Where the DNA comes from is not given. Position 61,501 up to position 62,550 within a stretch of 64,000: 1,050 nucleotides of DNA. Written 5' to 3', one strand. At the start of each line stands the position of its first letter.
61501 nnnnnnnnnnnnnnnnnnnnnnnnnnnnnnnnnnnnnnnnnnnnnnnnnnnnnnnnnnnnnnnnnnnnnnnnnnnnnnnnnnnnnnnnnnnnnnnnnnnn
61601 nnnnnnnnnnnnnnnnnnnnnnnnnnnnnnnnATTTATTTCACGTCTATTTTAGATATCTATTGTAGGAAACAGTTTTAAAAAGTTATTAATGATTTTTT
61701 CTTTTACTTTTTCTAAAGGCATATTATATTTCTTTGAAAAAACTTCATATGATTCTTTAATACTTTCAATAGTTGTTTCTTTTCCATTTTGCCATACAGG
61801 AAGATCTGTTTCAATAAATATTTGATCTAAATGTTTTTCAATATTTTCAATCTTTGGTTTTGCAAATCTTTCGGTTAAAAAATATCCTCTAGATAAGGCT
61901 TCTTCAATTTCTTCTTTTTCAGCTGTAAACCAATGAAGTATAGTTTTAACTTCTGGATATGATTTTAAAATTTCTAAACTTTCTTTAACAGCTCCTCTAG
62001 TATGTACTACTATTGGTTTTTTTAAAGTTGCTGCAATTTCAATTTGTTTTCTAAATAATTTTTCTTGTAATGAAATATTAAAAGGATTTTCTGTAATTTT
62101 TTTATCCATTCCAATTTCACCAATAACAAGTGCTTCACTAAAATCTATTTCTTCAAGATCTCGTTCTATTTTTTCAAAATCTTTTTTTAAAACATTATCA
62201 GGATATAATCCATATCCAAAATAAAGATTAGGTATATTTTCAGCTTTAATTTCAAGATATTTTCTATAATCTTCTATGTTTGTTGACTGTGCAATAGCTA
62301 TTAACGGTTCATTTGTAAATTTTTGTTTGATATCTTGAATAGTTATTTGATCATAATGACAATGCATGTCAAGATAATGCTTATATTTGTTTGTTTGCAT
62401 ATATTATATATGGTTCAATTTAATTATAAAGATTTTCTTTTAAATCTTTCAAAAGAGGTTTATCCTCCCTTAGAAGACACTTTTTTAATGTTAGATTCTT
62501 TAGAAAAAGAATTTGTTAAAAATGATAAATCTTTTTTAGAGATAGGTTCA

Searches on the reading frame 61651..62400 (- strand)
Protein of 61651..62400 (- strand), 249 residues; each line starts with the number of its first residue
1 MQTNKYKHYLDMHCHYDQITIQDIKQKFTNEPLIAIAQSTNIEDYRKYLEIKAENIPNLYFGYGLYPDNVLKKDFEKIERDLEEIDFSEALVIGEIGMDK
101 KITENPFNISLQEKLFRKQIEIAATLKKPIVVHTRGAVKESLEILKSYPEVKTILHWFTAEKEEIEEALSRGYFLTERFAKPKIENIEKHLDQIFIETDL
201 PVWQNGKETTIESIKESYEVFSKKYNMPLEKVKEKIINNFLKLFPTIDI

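Call 47: search_protein_families(library=pfam, proteins=[window:61651-62400:-], max_evalue=0.01)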
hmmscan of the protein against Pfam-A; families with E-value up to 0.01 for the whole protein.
window:61651-62400:- (249 aa): 1 family
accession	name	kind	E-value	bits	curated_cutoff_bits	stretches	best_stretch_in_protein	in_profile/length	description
PF01026.27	TatD_DNase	-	2.2e-39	135.8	27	1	11-244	2-252/253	TatD related DNase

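Call 64: find_encoding_contigs(protein=window:61651-62400:-, flank=10000, max_places=1)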
Protein window:61651-62400:- (249 aa): 24 contigs read that carry it; 1 place shown.
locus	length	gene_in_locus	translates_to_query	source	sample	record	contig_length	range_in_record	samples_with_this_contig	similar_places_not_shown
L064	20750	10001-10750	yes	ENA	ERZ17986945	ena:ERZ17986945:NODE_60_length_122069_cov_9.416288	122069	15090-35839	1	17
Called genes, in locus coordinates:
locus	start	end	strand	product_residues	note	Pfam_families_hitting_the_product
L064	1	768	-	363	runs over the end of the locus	PF13191:AAA_16 (weak), PF01637:ATPase_2, PF07693:KAP_NTPase (faint), PF13401:AAA_22, PF24883:NPHP3_N (faint), PF00004:AAA, PF22703:Cdc6_lid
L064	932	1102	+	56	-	-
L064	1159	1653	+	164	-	-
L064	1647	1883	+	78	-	PF04021:Class_IIIsignal (faint)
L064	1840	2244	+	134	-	-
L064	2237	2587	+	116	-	-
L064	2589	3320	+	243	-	PF00590:TP_methylase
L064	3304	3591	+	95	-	PF04010:DUF357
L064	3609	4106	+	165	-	PF02778:tRNA_int_endo_N, PF01974:tRNA_int_endo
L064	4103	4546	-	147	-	-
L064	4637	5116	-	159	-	PF01917:Flagellin_arch-type (faint)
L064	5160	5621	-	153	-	-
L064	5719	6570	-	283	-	PF00482:T2SSF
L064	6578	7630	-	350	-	PF00482:T2SSF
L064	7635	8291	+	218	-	-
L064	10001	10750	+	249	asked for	PF01026:TatD_DNase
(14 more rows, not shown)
